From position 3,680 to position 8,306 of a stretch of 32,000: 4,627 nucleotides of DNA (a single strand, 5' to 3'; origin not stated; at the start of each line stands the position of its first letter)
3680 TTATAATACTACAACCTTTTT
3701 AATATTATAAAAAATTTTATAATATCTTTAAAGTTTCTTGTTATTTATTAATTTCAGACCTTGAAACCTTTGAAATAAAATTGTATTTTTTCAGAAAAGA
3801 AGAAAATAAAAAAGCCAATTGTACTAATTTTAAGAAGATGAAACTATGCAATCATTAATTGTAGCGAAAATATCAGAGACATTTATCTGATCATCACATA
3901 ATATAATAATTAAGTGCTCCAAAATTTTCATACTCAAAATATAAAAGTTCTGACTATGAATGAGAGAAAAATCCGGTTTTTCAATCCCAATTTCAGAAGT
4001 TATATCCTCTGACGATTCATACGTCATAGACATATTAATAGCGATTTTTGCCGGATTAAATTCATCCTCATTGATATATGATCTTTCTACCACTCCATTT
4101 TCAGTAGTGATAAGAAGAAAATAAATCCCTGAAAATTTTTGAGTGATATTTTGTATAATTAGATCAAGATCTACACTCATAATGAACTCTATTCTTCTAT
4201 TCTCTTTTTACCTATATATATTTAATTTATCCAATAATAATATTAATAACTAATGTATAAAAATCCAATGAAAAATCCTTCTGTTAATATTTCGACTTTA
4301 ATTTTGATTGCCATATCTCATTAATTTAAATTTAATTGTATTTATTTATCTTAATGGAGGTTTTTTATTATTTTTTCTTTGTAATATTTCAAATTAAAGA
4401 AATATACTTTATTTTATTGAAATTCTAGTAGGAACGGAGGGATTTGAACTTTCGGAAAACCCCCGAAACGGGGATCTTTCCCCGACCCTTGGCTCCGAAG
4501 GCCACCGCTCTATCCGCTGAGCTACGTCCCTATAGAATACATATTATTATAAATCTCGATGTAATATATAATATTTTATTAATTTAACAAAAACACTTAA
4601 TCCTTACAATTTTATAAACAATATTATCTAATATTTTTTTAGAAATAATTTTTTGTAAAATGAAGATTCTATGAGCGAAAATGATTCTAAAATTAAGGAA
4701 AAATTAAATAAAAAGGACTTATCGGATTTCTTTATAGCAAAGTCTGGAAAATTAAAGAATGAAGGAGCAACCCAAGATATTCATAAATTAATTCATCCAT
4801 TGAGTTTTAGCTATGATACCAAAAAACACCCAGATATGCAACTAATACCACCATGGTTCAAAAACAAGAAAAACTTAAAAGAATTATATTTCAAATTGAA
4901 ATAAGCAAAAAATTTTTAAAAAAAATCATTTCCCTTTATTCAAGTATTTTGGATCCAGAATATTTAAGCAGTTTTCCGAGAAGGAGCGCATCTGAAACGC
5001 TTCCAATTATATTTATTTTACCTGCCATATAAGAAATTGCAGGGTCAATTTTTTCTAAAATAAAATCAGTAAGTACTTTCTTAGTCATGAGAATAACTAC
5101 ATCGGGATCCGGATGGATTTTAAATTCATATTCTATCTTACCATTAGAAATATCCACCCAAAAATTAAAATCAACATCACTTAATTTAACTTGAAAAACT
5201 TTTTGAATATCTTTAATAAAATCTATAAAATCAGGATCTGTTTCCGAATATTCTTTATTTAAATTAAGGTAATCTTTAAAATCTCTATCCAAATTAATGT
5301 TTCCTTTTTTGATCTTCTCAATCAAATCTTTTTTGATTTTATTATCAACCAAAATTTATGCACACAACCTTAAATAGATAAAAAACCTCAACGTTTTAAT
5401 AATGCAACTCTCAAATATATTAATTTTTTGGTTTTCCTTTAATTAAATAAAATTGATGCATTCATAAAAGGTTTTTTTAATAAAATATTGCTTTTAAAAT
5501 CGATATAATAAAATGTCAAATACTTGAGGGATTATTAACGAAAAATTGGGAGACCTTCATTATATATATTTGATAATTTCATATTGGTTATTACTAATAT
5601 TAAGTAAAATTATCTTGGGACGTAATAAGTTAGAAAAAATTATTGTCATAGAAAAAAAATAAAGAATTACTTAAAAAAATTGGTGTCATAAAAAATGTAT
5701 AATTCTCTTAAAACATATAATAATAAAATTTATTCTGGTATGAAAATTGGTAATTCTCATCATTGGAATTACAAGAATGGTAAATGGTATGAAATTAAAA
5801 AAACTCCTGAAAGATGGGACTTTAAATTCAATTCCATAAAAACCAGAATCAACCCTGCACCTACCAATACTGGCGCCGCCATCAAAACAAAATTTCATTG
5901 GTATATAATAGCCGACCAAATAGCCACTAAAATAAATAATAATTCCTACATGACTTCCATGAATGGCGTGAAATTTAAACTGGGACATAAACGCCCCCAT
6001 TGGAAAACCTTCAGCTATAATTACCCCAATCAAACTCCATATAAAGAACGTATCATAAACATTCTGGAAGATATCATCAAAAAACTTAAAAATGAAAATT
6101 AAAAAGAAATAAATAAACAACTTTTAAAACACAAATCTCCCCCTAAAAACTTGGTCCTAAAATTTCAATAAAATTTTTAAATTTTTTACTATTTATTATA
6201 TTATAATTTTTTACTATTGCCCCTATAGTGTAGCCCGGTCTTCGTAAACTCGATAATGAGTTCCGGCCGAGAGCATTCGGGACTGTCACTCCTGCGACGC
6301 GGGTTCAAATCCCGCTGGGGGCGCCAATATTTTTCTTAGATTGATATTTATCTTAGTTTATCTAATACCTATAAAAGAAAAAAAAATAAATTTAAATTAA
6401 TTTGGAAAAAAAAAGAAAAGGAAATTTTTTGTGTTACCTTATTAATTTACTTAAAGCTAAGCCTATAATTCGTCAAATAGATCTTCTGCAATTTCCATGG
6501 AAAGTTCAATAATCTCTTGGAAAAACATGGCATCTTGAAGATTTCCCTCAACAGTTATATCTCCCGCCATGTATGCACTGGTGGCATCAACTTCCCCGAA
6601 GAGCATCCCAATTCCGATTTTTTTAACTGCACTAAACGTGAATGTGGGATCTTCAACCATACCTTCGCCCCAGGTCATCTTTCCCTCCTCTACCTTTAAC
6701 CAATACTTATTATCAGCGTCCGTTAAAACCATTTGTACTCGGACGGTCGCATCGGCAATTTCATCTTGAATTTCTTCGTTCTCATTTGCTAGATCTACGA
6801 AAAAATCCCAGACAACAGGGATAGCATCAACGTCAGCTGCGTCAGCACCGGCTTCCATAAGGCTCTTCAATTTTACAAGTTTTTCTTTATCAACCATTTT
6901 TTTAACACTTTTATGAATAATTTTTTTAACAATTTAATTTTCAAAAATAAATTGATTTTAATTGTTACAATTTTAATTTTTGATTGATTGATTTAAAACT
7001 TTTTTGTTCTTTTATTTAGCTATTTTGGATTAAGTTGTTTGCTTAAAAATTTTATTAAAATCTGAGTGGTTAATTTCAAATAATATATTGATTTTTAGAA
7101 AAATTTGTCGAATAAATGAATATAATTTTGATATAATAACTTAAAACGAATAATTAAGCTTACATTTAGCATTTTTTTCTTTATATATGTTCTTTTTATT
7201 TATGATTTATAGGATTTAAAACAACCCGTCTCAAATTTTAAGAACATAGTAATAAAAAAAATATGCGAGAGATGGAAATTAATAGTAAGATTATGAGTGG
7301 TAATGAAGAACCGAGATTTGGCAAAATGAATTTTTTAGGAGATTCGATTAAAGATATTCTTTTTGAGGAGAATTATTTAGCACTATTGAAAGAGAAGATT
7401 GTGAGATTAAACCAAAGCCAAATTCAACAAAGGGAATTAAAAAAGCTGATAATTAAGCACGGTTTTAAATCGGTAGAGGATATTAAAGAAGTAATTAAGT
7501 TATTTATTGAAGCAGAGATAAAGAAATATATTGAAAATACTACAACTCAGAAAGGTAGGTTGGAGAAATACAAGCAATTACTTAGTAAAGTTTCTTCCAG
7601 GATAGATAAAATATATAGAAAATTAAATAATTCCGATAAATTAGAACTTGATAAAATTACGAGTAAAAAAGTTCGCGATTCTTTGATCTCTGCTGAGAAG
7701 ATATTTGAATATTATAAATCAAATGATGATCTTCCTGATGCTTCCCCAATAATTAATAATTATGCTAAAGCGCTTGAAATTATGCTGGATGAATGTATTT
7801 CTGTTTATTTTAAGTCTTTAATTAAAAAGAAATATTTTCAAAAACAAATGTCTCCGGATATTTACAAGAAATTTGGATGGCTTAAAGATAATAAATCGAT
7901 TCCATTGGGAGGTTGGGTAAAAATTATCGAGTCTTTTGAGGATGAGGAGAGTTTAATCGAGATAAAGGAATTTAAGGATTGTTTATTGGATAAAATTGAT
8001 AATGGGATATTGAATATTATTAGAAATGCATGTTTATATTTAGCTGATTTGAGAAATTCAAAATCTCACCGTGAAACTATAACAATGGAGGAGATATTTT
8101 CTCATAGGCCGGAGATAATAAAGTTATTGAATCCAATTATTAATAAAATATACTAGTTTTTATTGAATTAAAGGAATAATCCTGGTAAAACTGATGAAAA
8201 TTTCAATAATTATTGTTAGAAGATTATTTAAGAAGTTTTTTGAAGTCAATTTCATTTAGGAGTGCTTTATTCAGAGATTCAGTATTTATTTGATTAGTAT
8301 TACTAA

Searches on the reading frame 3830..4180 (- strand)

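Call 8: search_protein_families(library=pfam, proteins=[window:3830-4180:-], max_evalue=1)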
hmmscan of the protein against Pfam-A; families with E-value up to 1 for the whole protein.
window:3830-4180:- (116 aa): 1 family
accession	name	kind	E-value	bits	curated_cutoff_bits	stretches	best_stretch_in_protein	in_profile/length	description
PF08923.16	MAPKK1_Int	-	0.0014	18.8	25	1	5-110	3-107/119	Mitogen-activated protein kinase kinase 1 interacting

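Call 49: search_protein_families(library=pfam, proteins=[window:3830-4180:-], max_evalue=0.01)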
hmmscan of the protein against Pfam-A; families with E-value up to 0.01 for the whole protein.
window:3830-4180:- (116 aa): 1 family
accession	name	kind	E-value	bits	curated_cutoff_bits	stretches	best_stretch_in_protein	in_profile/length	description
PF08923.16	MAPKK1_Int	-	0.0014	18.8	25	1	5-110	3-107/119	Mitogen-activated protein kinase kinase 1 interacting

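Call 87: search_protein_families(library=ncbifam, proteins=[window:3830-4180:-], max_evalue=0.01)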
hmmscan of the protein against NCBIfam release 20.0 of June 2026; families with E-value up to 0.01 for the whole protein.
window:3830-4180:- (116 aa): 0 families

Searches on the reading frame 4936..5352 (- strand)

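Call 8: search_protein_families(library=pfam, proteins=[window:4936-5352:-], max_evalue=1)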
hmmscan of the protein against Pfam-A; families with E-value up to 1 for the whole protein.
window:4936-5352:- (138 aa): 2 families
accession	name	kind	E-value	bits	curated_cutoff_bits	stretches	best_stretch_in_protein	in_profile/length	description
PF02036.22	SCP2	-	3e-09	37.6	21.3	1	44-130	14-101/101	SCP-2 sterol transfer family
PF14864.11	Alkyl_sulf_C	-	0.00026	21.6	27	1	50-121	33-105/125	Alkyl sulfatase C-terminal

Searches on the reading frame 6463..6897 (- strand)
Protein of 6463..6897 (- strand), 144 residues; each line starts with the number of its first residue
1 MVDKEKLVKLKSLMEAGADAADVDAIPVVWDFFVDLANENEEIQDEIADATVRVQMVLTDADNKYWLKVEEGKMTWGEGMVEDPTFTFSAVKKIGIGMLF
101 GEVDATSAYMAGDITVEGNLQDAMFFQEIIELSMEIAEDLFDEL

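Call 49: search_protein_families(library=pfam, proteins=[window:6463-6897:-], max_evalue=0.01)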
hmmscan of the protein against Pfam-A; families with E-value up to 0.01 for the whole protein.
window:6463-6897:- (144 aa): 2 families
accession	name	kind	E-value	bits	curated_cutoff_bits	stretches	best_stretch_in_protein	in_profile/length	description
PF02036.22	SCP2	-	9.6e-10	39.2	21.3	1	40-130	9-100/101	SCP-2 sterol transfer family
PF14864.11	Alkyl_sulf_C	-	1.7e-05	25.4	27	1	46-125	28-108/125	Alkyl sulfatase C-terminal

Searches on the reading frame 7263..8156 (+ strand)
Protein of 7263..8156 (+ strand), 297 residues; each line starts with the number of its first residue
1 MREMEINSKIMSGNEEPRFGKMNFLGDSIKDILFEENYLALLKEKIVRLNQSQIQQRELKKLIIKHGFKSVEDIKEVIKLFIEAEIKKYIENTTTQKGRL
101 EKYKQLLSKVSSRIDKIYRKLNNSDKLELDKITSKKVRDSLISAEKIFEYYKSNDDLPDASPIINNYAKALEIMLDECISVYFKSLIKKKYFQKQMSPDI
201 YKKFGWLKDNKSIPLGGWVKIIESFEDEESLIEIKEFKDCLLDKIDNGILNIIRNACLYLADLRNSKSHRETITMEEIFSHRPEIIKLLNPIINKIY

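Call 49: search_protein_families(library=pfam, proteins=[window:7263-8156:+], max_evalue=0.01)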
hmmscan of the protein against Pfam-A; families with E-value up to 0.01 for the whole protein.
window:7263-8156:+ (297 aa): 1 family
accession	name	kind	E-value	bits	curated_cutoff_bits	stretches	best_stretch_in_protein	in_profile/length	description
PF15036.11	IL34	-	0.0011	19.5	27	1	43-142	47-143/158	Interleukin 34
